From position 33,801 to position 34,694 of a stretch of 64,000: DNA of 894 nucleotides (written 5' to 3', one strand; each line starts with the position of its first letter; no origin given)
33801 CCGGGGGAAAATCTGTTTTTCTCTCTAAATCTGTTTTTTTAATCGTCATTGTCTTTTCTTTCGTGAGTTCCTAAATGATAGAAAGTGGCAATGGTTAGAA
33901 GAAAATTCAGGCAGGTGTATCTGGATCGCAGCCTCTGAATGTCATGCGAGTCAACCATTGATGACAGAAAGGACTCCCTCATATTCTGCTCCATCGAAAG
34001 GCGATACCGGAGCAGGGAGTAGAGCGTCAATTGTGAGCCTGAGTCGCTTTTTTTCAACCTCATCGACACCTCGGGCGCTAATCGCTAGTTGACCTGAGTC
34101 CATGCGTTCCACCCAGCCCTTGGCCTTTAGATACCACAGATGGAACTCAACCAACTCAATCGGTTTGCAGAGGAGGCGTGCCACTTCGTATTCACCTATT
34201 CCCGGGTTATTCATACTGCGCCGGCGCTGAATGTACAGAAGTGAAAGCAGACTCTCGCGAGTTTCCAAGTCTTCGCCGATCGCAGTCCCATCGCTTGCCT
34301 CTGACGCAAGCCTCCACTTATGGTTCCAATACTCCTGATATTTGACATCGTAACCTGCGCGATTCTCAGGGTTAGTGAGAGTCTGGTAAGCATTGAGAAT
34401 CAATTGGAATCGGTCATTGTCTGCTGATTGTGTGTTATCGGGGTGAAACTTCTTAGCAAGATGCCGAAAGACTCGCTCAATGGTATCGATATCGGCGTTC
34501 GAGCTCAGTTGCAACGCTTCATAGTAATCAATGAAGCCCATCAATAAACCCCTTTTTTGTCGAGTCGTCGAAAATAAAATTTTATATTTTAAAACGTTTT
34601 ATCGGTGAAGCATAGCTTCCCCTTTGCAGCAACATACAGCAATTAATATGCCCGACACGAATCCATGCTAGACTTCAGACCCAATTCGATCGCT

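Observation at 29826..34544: Uncharacterised three-gene operon: J-domain protein, MshEN-AAA+ ATPase, and a giant helical-repeat/MORN protein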

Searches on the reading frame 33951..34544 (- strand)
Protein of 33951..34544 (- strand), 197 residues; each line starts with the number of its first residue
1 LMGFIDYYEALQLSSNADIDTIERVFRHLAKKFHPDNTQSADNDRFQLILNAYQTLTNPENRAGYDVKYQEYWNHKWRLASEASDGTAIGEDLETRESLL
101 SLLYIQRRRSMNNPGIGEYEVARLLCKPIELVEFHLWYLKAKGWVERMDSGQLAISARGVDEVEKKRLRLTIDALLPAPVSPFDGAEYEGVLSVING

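Call 3: search_protein_families(library=pfam, proteins=[window:33951-34544:-], max_evalue=0.1)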
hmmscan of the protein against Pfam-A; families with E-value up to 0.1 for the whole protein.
window:33951-34544:- (197 aa): 1 family
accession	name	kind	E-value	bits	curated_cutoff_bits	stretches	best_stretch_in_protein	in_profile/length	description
PF00226.36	DnaJ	-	8.9e-17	61.4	27.8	1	6-66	1-63/63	DnaJ domain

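Call 4: search_protein_families(library=ncbifam, proteins=[window:33951-34544:-], max_evalue=0.1)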
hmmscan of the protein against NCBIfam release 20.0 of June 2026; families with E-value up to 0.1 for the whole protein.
window:33951-34544:- (197 aa): 17 families
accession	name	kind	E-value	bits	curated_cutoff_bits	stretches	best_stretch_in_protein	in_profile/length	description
TIGR02349.1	DnaJ_bact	equivalog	4.1e-16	59.3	377.2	1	6-79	1-76/354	molecular chaperone DnaJ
NF037946.1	terminal_TopJ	equivalog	1.5e-15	56.8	300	1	6-66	6-67/810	terminal organelle assembly protein TopJ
TIGR03835.1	termin_org_DnaJ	equivalog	4.4e-15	55.1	512.25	1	6-69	3-66/871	terminal organelle assembly protein TopJ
NF008035.0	PRK10767.1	subfamily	8.2e-13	48.1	338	1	5-67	4-68/374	molecular chaperone DnaJ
NF007618.0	PRK10266.1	equivalog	1.1e-11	44.7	403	1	2-90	1-90/306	curved DNA-binding protein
NF010885.0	PRK14292.1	equivalog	1.3e-11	44.1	585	1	5-66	2-64/371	chaperone protein DnaJ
NF010892.0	PRK14299.1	equivalog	1.5e-11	44.1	392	1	4-73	3-73/291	chaperone protein DnaJ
NF010894.0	PRK14301.1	equivalog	5.5e-10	38.8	548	1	6-67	5-68/373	chaperone protein DnaJ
NF010874.0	PRK14281.1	equivalog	7.8e-10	38.4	619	1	6-67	4-67/397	chaperone protein DnaJ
NF010872.0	PRK14279.1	equivalog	2.1e-09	37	556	1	6-69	10-75/394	molecular chaperone DnaJ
NF010871.0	PRK14278.1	equivalog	6e-09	35.2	502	1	6-67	4-66/378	molecular chaperone DnaJ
NF050028.1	CldAdptActJ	equivalog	2.9e-05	24.5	150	1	5-65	2-69/93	cold adaptation protein ActJcold adaptation protein ActJ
NF003449.0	PRK05014.1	equivalog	6.4e-05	23.2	189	1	6-70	2-75/172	co-chaperone HscB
TIGR00714.1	hscB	equivalog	0.00083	19.5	46.75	1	19-70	5-61/156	Fe-S protein assembly co-chaperone HscB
NF001420.0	PRK00294.1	equivalog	0.0033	17.5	169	1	11-67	12-75/173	co-chaperone HscB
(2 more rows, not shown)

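Call 5: search_protein_families(library=padloc, proteins=[window:33951-34544:-], max_evalue=0.1)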
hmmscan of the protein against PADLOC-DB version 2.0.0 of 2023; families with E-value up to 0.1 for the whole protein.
window:33951-34544:- (197 aa): 0 families

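Call 20: find_homologous_proteins(query=window:33951-34544:-, max_evalue=0.001)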
Query window:33951-34544:- (197 aa): 958 proteins with E <= 0.001 among 1113 candidates; the best 120 are listed.
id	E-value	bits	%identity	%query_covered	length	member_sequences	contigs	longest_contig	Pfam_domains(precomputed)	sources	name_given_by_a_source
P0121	3.6e-122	423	97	99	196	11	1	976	PF00226.37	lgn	-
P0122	3.4e-121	420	96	99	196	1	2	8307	PF00226.37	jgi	jgi:hypothetical protein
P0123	2.2e-116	404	93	99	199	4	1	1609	PF00226.37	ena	-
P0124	3.7e-114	397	91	99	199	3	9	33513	PF00226.37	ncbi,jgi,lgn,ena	-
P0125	1.3e-113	395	90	99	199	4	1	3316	PF00226.37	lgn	-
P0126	2.5e-113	394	90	99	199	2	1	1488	PF00226.37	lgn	-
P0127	1.2e-100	353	81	99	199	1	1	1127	PF00226.37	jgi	jgi:curved DNA-binding protein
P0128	9.4e-97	340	80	98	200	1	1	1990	PF00226.37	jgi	jgi:curved DNA-binding protein CbpA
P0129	4.3e-94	332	100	76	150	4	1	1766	-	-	-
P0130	6.8e-93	328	76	97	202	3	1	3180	PF00226.37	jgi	-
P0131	2.1e-91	323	73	98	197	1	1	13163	PF00226.37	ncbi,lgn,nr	ncbi:MAG: DnaJ domain-containing protein [Syntrophaceae bacterium]|nr:DnaJ domain-containing protein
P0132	7.0e-90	318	78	89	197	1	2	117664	PF00226.37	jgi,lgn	jgi:curved DNA-binding protein CbpA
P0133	1.6e-88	314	75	94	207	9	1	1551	PF00226.37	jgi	jgi:curved DNA-binding protein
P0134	5.2e-88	312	72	97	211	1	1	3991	PF00226.37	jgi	jgi:hypothetical protein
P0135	1.7e-87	310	72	97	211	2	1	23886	PF00226.37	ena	-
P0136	1.9e-87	310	72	97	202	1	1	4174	PF00226.37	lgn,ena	-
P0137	2.0e-87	310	72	97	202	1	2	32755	PF00226.37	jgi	jgi:hypothetical protein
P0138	2.4e-87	310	74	94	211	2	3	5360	PF00226.37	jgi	jgi:hypothetical protein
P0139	2.8e-87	310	72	97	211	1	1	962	PF00226.37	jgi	jgi:hypothetical protein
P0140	3.2e-87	309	74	94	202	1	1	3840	PF00226.37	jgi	jgi:hypothetical protein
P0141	3.9e-87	309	77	83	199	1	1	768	PF00226.37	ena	-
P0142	4.2e-87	309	75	90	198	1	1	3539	PF00226.37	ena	-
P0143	6.8e-87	308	70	97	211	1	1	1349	PF00226.37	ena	-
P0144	6.9e-87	308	70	97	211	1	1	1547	PF00226.37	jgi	-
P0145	7.6e-87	308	77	83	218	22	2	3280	PF00226.37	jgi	jgi:hypothetical protein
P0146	8.8e-87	308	73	94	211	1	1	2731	PF00226.37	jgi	jgi:hypothetical protein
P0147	1.0e-86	308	79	82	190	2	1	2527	PF00226.37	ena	-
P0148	2.1e-86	307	74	89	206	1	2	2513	PF00226.37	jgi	jgi:hypothetical protein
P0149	2.5e-86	306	76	90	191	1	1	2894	PF00226.37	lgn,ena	-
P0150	2.7e-86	306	76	90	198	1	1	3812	PF00226.37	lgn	-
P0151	3.2e-86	306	72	96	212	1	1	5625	PF00226.37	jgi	jgi:hypothetical protein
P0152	6.6e-86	305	76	83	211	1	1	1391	PF00226.37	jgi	jgi:hypothetical protein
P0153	1.0e-85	304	71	97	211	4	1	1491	PF00226.37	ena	-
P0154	2.0e-85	303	72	97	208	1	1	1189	PF00226.37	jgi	jgi:curved DNA-binding protein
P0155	2.5e-85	303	71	96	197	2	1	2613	PF00226.37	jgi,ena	-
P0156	3.0e-85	303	74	93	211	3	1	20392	PF00226.37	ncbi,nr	ncbi:MAG TPA: DnaJ domain-containing protein [Syntrophales bacterium]|nr:DnaJ domain-containing prot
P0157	3.0e-85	303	75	89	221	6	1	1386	PF00226.37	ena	-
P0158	3.6e-85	303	73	94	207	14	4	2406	PF00226.37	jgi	jgi:hypothetical protein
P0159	5.5e-85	302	72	93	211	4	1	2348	PF00226.37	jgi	jgi:curved DNA-binding protein CbpA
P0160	6.3e-85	302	73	93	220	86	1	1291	PF00226.37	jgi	jgi:hypothetical protein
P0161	6.7e-85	302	75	91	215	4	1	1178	PF00226.37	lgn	-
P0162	7.0e-85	302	71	91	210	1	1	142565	PF00226.37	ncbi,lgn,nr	ncbi:MAG: J domain-containing protein [Acidobacteria bacterium]|nr:J domain-containing protein [Acid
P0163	7.0e-85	302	72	94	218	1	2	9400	PF00226.37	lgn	-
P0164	7.2e-85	302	72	95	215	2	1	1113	PF00226.37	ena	-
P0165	8.1e-85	301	74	92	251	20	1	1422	PF00226.37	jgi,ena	-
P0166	9.8e-85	301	72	97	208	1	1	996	PF00226.37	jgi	-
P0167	1.0e-84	301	75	88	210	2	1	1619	PF00226.37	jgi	jgi:hypothetical protein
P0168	1.1e-84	301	71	96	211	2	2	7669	PF00226.37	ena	-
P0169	1.2e-84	301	71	97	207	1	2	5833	PF00226.37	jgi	-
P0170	1.2e-84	301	74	91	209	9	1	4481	PF00226.37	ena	-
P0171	1.3e-84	301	72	94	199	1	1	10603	PF00226.37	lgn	-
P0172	1.7e-84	300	71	96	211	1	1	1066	PF00226.37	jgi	jgi:curved DNA-binding protein CbpA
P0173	2.1e-84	300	75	88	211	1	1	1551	PF00226.37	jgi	jgi:hypothetical protein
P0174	2.2e-84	300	69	96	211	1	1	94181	PF00226.37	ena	-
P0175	2.3e-84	300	71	97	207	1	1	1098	PF00226.37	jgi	-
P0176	2.3e-84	300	76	89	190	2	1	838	PF00226.37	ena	-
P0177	2.6e-84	300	70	97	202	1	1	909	PF00226.37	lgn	-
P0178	3.0e-84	300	72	94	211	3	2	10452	PF00226.37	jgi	-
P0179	3.2e-84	300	68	98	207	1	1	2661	PF00226.37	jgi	jgi:curved DNA-binding protein CbpA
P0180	3.6e-84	299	72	93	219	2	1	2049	PF00226.37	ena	-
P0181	4.6e-84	299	70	96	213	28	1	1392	PF00226.37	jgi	-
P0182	4.7e-84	299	71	96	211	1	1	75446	PF00226.37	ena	-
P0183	5.4e-84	299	71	93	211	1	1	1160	PF00226.37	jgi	jgi:hypothetical protein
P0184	6.0e-84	299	69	97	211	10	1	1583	PF00226.37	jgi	-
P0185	6.4e-84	299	74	91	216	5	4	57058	PF00226.37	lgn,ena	-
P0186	6.7e-84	298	74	88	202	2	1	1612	PF00226.37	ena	-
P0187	9.4e-84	298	76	89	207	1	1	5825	PF00226.37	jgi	jgi:curved DNA-binding protein CbpA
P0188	1.0e-83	298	69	98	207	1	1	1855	PF00226.37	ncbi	-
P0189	1.3e-83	298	70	97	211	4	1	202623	PF00226.37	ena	-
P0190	1.4e-83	297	72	94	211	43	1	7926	PF00226.37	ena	-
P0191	1.4e-83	297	75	83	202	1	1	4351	PF00226.37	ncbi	ncbi:MAG: DnaJ domain-containing protein [Syntrophales bacterium]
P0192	1.5e-83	297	70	93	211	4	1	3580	PF00226.37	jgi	jgi:hypothetical protein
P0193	1.6e-83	297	71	94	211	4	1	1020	PF00226.37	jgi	-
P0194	1.8e-83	297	71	94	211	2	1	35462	PF00226.37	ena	-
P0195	1.8e-83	297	73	90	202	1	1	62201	PF00226.37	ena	-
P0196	2.3e-83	297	72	93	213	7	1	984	PF00226.37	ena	-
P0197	2.4e-83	297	70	97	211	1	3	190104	PF00226.37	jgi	jgi:hypothetical protein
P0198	3.5e-83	296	73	90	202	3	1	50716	PF00226.37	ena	-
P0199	3.9e-83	296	74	83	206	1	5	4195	PF00226.37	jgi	jgi:curved DNA-binding protein CbpA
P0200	4.0e-83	296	74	89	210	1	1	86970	PF00226.37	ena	-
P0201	4.1e-83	296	70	95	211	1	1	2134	PF00226.37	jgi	jgi:hypothetical protein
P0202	4.3e-83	296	74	88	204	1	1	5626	PF00226.37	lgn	-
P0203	4.6e-83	296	69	96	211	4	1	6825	PF00226.37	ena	-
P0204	4.8e-83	296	71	96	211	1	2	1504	PF00226.37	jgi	jgi:curved DNA-binding protein CbpA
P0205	5.3e-83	296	73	93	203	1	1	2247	PF00226.37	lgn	-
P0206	5.4e-83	296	74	88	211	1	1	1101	PF00226.37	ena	-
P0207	6.3e-83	295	73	89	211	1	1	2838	PF00226.37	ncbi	-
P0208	6.5e-83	295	71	93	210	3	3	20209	PF00226.37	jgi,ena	jgi:hypothetical protein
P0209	7.4e-83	295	70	93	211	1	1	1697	PF00226.37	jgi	jgi:hypothetical protein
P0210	9.0e-83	295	74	89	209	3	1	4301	PF00226.37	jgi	jgi:curved DNA-binding protein CbpA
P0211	9.2e-83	295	70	97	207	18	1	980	PF00226.37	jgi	jgi:hypothetical protein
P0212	9.4e-83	295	71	93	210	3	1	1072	PF00226.37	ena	-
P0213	1.0e-82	295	72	90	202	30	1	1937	PF00226.37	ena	-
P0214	1.0e-82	295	73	92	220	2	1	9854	PF00226.37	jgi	jgi:curved DNA-binding protein CbpA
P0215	1.2e-82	294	68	98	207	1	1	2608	PF00226.37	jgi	-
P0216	1.9e-82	294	74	89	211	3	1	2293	PF00226.37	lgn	-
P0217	1.9e-82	294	74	88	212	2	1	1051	PF00226.37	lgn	-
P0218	2.6e-82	293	71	93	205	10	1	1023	PF00226.37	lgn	-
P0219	2.7e-82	293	71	94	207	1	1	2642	PF00226.37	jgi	jgi:hypothetical protein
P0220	3.0e-82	293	72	90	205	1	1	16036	PF00226.37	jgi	jgi:curved DNA-binding protein CbpA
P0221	3.4e-82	293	71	94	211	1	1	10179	PF00226.37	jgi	jgi:hypothetical protein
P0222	3.7e-82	293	71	93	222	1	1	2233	PF00226.37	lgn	-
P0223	3.7e-82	293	72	83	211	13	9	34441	PF00226.37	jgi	-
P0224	3.8e-82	293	68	96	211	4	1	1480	PF00226.37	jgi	jgi:curved DNA-binding protein CbpA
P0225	4.5e-82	293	73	83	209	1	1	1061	PF00226.37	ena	-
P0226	9.3e-82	292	68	93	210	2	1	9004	PF00226.37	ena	-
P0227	9.6e-82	291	74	89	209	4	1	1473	PF00226.37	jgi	jgi:hypothetical protein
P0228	1.0e-81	291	71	90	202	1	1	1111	PF00226.37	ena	-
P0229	1.1e-81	291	74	82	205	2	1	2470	PF00226.37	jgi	jgi:hypothetical protein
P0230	1.1e-81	291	72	83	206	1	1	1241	PF00226.37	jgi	jgi:hypothetical protein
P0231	1.2e-81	291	69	98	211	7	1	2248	PF00226.37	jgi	-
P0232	1.2e-81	291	73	89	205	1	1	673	PF00226.37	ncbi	-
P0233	1.4e-81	291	71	90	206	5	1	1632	PF00226.37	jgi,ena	-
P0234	1.4e-81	291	70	91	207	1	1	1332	PF00226.37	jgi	jgi:curved DNA-binding protein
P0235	1.4e-81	291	71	83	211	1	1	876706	PF00226.37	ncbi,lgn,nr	ncbi:MAG: J domain-containing protein [Syntrophaceae bacterium]|nr:J domain-containing protein [Synt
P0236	1.6e-81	291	72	83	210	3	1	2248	PF00226.37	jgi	jgi:DnaJ-like protein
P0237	2.1e-81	290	71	93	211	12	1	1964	PF00226.37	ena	-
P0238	2.3e-81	290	72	90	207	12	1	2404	PF00226.37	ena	-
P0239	2.7e-81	290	70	93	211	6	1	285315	PF00226.37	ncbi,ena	-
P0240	3.0e-81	290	68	96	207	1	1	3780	PF00226.37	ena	-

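Call 21: find_encoding_contigs(protein=P0132, flank=6000, max_places=1)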
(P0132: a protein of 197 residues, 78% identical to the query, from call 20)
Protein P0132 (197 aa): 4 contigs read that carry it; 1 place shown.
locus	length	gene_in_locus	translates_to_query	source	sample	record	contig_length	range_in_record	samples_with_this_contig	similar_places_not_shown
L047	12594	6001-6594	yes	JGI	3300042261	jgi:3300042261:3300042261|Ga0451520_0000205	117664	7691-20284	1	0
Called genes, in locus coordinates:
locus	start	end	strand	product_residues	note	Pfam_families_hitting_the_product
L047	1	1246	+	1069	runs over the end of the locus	PF00873:ACR_tran, PF03176:MMPL (weak), PF02355:SecD_SecF_C (faint)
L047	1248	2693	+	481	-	PF02321:OEP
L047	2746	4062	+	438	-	PF01966:HD, PF13487:HD_5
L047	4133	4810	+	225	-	PF11769:DUF3313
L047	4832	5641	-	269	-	-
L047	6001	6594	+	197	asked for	PF00226:DnaJ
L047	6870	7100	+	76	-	PF20660:DUF6812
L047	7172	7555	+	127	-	PF00072:Response_reg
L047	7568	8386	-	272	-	PF01551:Peptidase_M23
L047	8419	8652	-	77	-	-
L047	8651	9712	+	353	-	PF07690:MFS_1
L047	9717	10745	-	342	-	PF00793:DAHP_synth_1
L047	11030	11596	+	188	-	PF00117:GATase, PF07722:Peptidase_C26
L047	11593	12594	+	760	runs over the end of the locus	PF04715:, PF00425:Chorismate_bind, PF01063:Aminotran_4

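Call 22: find_encoding_contigs(protein=P0162, flank=6000, max_places=1)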
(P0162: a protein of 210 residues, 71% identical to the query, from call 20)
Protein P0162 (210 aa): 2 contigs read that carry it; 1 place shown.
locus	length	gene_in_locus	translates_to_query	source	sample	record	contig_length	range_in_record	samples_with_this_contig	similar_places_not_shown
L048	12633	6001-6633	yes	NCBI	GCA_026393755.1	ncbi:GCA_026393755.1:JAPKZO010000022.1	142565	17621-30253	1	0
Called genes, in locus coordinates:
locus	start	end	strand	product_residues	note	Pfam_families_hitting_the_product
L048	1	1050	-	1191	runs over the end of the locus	PF27156:RP005_N (weak), PF07992:Pyr_redox_2 (weak)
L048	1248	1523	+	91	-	PF00708:Acylphosphatase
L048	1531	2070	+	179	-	PF00156:Pribosyltran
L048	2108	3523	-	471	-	PF13487:HD_5, PF01966:HD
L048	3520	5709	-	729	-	PF13646:HEAT_2 (weak)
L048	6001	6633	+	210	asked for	PF00226:DnaJ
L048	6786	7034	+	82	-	PF02604:PhdYeFM_antitox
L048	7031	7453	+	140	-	PF01850:PIN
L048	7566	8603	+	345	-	-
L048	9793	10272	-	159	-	-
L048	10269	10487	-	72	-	-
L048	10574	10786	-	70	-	PF00313:CSD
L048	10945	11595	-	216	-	-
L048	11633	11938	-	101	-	-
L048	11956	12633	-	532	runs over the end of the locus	-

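Call 23: find_encoding_contigs(protein=P0235, flank=6000, max_places=1)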
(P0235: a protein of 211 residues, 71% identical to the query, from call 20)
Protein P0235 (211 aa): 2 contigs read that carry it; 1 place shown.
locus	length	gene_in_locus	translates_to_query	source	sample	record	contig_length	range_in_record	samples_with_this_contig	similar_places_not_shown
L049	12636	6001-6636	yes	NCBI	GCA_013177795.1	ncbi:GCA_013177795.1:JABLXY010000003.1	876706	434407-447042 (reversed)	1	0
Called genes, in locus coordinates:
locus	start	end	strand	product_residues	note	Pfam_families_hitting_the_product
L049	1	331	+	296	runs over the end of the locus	PF00753:Lactamase_B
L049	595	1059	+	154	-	PF00571:CBS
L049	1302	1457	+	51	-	-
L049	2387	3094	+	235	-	PF01841:Transglut_core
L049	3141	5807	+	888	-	PF03065:Glyco_hydro_57, PF08323:Glyco_transf_5, PF13439:Glyco_transf_4, PF13579:Glyco_trans_4_4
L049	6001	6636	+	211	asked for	PF00226:DnaJ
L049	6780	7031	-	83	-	-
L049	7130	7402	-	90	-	-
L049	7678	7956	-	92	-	-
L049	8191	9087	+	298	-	PF13145:Rotamase_2, PF13616:Rotamase_3, PF00639:Rotamase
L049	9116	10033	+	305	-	PF00037:Fer4, PF12797:Fer4_2 (weak), PF12837:Fer4_6 (weak), PF13183:Fer4_8 (faint), PF13237:Fer4_10, PF12838:Fer4_7, PF13187:Fer4_9, PF00881:Nitroreductase, +5 more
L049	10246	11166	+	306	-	PF00005:ABC_tran, PF13304:AAA_21 (weak), PF27102:NodI_C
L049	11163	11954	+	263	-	PF01061:ABC2_membrane, PF12698:ABC2_membrane_3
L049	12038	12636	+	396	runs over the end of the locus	PF01210:NAD_Gly3P_dh_N, PF03807:F420_oxidored (faint), PF07479:NAD_Gly3P_dh_C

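Call 24: find_encoding_contigs(protein=P0189, flank=6000, max_places=1)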
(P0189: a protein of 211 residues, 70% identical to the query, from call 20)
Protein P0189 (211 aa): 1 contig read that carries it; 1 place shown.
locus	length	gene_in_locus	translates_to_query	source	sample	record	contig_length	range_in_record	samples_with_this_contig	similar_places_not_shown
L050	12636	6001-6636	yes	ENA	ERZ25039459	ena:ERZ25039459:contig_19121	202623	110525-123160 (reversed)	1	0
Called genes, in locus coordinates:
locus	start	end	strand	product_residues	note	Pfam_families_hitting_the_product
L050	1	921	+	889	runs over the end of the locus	-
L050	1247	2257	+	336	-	PF00561:Abhydrolase_1, PF12697:Abhydrolase_6 (weak), PF12146:Hydrolase_4 (weak)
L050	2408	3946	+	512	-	PF00245:Alk_phosphatase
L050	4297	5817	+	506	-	PF05359:DUF748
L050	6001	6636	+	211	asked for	PF00226:DnaJ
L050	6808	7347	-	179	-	PF10050:DUF2284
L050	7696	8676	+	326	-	PF08240:ADH_N, PF00107:ADH_zinc_N, PF13602:ADH_zinc_N_2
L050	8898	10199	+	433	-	PF07005:SBD_N, PF17042:NBD_C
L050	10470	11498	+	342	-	PF04166:PdxA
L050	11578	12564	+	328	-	PF03480:DctP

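Call 26: search_solved_structures(query=window:33951-34544:-, max_evalue=0.01)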
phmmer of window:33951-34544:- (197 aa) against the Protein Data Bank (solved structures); distinct sequences matched with E-value up to 0.01: 46.
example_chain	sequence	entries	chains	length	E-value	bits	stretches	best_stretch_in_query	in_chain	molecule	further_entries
2ctp_A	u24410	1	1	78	2.5e-09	40.5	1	6-66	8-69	DnaJ homolog subfamily B member 12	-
6jzb_A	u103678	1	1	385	5e-09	39.5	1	6-66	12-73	Chaperone protein DnaJ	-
3ucs_C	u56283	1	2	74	1e-08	38.5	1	5-70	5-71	Curved DNA-binding protein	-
2kqx_A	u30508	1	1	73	1.1e-08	38.3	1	5-70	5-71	Curved DNA-binding protein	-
1bqz_A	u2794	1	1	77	1.5e-08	37.9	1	6-67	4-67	DNAJ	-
7jtk_Y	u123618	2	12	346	1.8e-08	37.6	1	5-68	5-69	Flagellar radial spoke protein 16 | Radial spoke protein 16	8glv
5nro_B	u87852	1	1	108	2.1e-08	37.4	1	5-67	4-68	Chaperone protein DnaJ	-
1bq0_A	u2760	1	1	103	2.7e-08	37.1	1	6-67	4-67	DNAJ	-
1xbl_A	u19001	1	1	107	3e-08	36.9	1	6-67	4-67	DNAJ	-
2ej7_A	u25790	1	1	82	6.7e-08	35.8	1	3-66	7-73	HCG3 gene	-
9dyv_A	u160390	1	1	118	9.1e-08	35.3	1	5-67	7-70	Chaperone protein DnaJ 2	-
4j7z_A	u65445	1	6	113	1.1e-07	35.1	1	6-67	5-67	Chaperone protein DnaJ 2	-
2dmx_A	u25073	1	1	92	1.6e-07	34.6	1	3-74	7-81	DnaJ homolog subfamily B member 8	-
7zhs_A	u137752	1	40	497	2.5e-07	33.9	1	7-93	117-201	Ubiquitin-like protein SMT3,DnaJ homolog subfamily A member 2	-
1hdj_A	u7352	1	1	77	3.1e-07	33.6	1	6-67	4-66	HUMAN HSP40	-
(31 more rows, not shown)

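Call 39: predict_structure(alignment_id=A2)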
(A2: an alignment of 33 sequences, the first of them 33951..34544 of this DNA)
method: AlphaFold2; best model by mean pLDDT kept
length: 197 residues; sequences in the alignment: 33
mean_pLDDT: 72.2   pTM: 0.52
mean pLDDT of the five models: 72.2, 64.9, 63.8, 59.3, 57.9
residues with pLDDT >= 90: 5; 70-90: 136; 50-70: 16; < 50: 40
segments of 3 or more residues with pLDDT < 50: 83-89, 168-197
pLDDT, mean of each block of 10 residues (from residue 1): 73 80 88 82 86 86 79 67 46 76 85 86 84 79 82 87 63 38 34 30
secondary structure, 60 per line:
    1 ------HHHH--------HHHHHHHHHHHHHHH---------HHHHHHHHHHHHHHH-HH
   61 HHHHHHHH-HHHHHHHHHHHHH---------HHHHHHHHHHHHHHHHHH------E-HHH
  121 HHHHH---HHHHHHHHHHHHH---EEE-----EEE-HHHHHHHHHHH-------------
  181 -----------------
elements in order: H7-10 H19-33 H43-57 H59-68 H70-82 H92-109 H118-125 H129-141 E145-147 E153-155 H157-167
